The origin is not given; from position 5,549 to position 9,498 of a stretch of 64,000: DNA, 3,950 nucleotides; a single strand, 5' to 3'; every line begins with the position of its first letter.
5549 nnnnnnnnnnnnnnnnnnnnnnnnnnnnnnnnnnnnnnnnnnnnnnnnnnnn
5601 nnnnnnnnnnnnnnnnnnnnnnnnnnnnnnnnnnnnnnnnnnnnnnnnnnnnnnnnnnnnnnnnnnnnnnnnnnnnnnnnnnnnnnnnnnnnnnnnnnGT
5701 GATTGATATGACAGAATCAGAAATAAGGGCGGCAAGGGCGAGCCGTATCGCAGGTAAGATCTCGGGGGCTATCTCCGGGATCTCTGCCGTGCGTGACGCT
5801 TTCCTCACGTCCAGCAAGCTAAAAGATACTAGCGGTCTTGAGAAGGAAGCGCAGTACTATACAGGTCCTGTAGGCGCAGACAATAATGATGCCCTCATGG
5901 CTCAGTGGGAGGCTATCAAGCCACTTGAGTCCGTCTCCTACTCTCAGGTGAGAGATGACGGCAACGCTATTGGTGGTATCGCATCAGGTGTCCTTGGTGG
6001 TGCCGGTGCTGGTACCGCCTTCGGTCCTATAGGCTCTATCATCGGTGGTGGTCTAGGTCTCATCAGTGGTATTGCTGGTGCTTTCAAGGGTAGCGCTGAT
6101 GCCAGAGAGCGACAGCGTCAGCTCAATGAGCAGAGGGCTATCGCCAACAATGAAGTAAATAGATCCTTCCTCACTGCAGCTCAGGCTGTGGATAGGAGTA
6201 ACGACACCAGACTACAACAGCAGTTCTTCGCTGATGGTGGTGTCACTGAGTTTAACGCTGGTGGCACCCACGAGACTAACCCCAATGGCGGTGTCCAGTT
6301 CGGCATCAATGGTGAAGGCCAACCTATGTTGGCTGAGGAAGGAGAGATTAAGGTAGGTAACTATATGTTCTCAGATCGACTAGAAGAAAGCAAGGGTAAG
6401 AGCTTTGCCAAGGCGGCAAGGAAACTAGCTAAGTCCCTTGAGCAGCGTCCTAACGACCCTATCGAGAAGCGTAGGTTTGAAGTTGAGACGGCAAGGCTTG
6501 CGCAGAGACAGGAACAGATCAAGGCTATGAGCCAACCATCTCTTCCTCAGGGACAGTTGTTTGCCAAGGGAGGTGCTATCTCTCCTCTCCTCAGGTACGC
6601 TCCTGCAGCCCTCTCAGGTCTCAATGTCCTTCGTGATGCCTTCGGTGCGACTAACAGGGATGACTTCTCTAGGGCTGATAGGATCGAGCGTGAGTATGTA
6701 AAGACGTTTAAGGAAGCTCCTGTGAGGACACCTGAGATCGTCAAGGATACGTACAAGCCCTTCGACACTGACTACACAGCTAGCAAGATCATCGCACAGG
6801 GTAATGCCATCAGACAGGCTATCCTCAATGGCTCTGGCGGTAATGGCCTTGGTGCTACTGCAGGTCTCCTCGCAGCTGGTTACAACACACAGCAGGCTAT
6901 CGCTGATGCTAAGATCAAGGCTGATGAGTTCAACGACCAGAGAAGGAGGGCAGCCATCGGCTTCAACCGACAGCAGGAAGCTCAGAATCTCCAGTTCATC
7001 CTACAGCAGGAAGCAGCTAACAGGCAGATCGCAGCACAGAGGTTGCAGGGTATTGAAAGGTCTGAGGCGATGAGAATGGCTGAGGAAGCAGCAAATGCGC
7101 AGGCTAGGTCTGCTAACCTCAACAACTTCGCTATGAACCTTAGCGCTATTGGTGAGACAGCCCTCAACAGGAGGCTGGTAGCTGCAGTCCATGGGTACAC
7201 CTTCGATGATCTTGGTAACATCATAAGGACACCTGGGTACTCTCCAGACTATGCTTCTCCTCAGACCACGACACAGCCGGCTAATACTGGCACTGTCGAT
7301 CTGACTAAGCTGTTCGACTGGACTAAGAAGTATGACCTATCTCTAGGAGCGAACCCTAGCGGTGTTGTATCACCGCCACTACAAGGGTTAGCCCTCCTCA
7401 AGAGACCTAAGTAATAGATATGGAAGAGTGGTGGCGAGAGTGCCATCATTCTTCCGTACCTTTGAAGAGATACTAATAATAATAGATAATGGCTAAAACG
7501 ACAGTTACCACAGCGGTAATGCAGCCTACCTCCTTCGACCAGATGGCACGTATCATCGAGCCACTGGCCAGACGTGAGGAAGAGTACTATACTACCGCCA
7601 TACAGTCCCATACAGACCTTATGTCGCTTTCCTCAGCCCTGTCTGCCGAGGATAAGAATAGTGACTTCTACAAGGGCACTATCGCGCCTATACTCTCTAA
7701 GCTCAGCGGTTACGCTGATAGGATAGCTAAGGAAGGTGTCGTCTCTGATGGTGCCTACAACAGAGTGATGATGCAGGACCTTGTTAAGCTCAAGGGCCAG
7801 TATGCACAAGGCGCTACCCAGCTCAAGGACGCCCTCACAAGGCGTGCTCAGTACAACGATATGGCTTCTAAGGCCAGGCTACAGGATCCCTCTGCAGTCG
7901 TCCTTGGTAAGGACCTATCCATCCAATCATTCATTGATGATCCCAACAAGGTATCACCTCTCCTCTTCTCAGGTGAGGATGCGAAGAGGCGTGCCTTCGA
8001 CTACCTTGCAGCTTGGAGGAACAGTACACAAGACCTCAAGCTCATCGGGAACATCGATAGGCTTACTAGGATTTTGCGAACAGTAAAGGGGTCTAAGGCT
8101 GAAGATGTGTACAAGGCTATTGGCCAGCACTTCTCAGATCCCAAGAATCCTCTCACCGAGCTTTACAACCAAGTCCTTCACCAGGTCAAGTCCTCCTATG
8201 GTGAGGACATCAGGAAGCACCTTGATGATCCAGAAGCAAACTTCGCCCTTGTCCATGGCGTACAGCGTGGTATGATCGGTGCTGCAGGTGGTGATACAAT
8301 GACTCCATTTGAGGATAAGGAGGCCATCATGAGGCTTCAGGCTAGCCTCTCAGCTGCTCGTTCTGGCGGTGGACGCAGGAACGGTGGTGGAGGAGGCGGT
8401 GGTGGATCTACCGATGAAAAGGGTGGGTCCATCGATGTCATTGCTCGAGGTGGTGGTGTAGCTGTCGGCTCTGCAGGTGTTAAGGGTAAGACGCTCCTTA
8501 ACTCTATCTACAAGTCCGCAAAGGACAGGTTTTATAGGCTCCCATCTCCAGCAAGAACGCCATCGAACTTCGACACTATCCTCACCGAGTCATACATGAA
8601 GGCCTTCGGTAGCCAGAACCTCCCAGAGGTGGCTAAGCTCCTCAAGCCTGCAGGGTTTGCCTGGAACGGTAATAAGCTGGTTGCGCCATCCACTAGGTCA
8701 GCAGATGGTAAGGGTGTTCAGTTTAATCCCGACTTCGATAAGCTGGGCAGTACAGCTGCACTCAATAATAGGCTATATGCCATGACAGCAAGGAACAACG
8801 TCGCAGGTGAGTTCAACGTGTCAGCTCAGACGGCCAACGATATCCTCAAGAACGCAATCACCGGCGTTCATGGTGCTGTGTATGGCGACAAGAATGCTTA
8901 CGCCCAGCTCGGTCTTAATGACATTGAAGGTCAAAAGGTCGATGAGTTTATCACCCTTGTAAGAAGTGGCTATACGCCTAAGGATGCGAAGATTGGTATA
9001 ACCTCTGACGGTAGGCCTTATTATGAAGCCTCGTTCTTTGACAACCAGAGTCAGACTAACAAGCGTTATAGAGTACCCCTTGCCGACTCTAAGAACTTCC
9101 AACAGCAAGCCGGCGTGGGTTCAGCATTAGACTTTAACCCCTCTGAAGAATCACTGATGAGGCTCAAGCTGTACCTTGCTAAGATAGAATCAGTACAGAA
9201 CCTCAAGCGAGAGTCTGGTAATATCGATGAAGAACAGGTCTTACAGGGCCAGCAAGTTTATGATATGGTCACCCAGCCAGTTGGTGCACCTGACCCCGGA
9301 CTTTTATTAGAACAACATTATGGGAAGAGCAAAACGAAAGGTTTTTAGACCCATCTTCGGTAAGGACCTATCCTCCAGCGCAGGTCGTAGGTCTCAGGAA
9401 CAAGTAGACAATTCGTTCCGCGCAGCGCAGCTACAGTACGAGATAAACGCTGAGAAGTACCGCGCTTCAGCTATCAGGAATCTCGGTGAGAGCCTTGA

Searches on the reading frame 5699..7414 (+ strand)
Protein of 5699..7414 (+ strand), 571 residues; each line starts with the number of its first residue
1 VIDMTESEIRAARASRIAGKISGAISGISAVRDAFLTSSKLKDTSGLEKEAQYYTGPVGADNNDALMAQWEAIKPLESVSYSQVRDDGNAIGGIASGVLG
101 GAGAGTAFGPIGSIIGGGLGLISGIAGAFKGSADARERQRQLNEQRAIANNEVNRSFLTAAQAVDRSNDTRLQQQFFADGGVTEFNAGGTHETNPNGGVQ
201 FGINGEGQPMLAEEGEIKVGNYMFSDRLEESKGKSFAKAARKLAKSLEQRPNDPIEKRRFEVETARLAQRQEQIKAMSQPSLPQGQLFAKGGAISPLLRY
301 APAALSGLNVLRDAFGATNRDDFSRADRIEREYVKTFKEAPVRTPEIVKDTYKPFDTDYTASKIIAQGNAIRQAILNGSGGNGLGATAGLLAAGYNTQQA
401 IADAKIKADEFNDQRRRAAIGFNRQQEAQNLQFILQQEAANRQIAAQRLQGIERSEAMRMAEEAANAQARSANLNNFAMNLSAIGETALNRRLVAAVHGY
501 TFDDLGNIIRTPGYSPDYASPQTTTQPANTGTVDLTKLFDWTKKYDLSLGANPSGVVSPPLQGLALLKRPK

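Call 13: search_protein_families(library=pfam, max_evalue=0.01, proteins=[window:5699-7414:+])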
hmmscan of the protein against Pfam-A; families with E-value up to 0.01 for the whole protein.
window:5699-7414:+ (571 aa): 1 family
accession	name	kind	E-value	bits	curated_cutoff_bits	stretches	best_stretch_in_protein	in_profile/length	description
PF25725.1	crAss_CARG1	-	1.6e-27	96.6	27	1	180-279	16-124/133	Crassvirus cargo protein 1 domain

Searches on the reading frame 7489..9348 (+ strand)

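Call 13: search_protein_families(library=pfam, max_evalue=0.01, proteins=[window:7489-9348:+])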
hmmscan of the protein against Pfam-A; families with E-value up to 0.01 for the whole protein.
window:7489-9348:+ (619 aa): 1 family
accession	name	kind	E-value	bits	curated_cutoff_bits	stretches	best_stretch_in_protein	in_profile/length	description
PF25712.1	crAss_CARGO2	-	2.8e-07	30.3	27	1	71-290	70-277/544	Crassvirus Cargo protein 2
